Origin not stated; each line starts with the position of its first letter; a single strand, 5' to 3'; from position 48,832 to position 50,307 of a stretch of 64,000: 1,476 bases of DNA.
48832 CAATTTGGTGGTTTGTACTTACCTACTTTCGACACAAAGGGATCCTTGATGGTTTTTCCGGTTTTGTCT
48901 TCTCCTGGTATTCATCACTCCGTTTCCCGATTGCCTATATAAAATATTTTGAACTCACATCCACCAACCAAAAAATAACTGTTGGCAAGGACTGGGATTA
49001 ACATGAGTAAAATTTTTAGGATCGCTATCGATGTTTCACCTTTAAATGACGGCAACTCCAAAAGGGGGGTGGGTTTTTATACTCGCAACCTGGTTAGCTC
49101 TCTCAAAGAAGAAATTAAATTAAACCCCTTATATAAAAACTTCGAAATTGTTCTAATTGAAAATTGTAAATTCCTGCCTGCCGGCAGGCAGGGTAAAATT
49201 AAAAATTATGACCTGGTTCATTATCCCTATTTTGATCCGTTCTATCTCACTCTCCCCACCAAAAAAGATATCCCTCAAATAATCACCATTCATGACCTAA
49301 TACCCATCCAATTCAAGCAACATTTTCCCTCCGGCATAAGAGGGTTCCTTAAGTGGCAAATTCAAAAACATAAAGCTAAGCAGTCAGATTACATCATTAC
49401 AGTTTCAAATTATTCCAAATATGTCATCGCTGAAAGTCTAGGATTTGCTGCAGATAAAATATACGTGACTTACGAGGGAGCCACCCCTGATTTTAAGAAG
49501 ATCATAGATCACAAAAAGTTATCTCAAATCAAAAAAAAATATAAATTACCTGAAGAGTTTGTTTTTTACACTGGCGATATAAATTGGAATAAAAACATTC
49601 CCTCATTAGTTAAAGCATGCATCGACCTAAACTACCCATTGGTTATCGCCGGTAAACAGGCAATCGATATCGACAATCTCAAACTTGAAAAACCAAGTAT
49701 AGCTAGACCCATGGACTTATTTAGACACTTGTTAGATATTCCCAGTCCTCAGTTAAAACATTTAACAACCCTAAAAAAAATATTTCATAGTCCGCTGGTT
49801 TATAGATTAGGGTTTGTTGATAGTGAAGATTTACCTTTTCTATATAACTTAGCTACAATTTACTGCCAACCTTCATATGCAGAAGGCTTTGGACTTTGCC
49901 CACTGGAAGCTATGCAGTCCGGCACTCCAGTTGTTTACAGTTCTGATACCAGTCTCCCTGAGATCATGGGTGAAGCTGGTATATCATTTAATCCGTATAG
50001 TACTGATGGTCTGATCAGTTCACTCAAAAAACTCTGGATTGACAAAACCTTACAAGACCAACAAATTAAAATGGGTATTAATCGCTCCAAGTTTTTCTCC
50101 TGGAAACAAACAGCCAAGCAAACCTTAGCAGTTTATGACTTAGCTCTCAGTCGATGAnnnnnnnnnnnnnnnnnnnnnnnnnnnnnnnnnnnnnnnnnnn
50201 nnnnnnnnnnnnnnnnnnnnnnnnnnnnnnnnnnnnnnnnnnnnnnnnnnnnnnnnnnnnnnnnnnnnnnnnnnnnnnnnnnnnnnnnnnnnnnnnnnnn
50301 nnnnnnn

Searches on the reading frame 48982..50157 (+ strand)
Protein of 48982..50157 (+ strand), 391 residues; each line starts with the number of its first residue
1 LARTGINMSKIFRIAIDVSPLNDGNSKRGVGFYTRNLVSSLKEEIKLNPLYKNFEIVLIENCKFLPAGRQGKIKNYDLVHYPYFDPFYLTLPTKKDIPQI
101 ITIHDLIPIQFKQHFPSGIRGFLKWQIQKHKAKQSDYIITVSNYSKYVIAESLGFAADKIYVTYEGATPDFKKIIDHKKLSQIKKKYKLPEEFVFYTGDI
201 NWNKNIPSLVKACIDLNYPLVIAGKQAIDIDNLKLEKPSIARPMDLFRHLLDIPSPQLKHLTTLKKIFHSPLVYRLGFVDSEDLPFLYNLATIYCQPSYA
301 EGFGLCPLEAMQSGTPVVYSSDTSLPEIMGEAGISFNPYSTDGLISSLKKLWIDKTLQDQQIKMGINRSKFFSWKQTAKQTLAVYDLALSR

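Call 39: search_protein_families(library=ncbifam, proteins=[window:48982-50157:+], max_evalue=0.001)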
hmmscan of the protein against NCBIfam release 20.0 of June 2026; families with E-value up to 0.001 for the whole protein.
window:48982-50157:+ (391 aa): 18 families
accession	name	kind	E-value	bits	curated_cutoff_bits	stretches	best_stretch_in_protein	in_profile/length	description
TIGR02149.1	glgA_Coryne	subfamily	2.6e-17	63.1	302.4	1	95-386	105-388/391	glycogen synthase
TIGR04047.1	MSMEG_0565_glyc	hypoth_equivalog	3.2e-17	62.7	259.85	1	271-386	258-372/373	MSMEG_0565 family glycosyltransferase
TIGR04157.1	glyco_rSAM_CFB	subfamily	3.2e-14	52.7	400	2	126-213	161-249/406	TIGR04157 family glycosyltransferase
TIGR03449.1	mycothiol_MshA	equivalog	1e-12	47.7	462.5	1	281-389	294-404/406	D-inositol-3-phosphate glycosyltransferase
NF041010.1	glycosy_Agl16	equivalog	7.2e-09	35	575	1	85-225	93-213/352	glycosylation protein Agl16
NF038295.1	EPS_HpsP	equivalog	1.6e-08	34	550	1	276-386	273-385/388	hormogonium polysaccharide biosynthesis glycosyltransferase HpsP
NF053787.1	GlcN_PG_synth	equivalog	8.8e-08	31.4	480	1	300-386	271-357/361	N-acetylglucosaminyl phosphatidylglycerol synthase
NF049987.1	DaglGlyslTfaseDgs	equivalog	1.2e-07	31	500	0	73-191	41-156/332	processive diacylglycerol alpha-glucosyltransferase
NF038298.1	EPS_HpsO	equivalog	1.5e-06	27.3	575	1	298-386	296-385/388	hormogonium polysaccharide biosynthesis glycosyltransferase HpsO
TIGR03088.1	stp2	hypoth_equivalog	3e-06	26.5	409.05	1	282-387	264-372/374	TIGR03088 family PEP-CTERM/XrtA system glycosyltransferase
TIGR03999.1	thiol_BshA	equivalog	5.2e-06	25.6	273.7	1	282-386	264-371/375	N-acetyl-alpha-D-glucosaminyl L-malate synthase BshA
TIGR02472.1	sucr_P_syn_N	equivalog_domain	7.4e-06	25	576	1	281-383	327-436/439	sucrose-phosphate synthase, putative, glycosyltransferase domain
TIGR02468.1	sucrsPsyn_pln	equivalog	4.4e-05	21.4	1143.95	1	283-382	560-665/1051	sucrose-phosphate synthase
NF049988.1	MGlcDAGSynMgs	equivalog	7.1e-05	22.3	400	1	271-385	270-384/398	alpha-monoglucosyldiacylglycerol synthase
NF053513.1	Gtran_IagA_BgsA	equivalog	0.00012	21.2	460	0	275-385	220-328/333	LTA glycolipid anchor biosynthesis glycosyltransferase, IagA/BgsA family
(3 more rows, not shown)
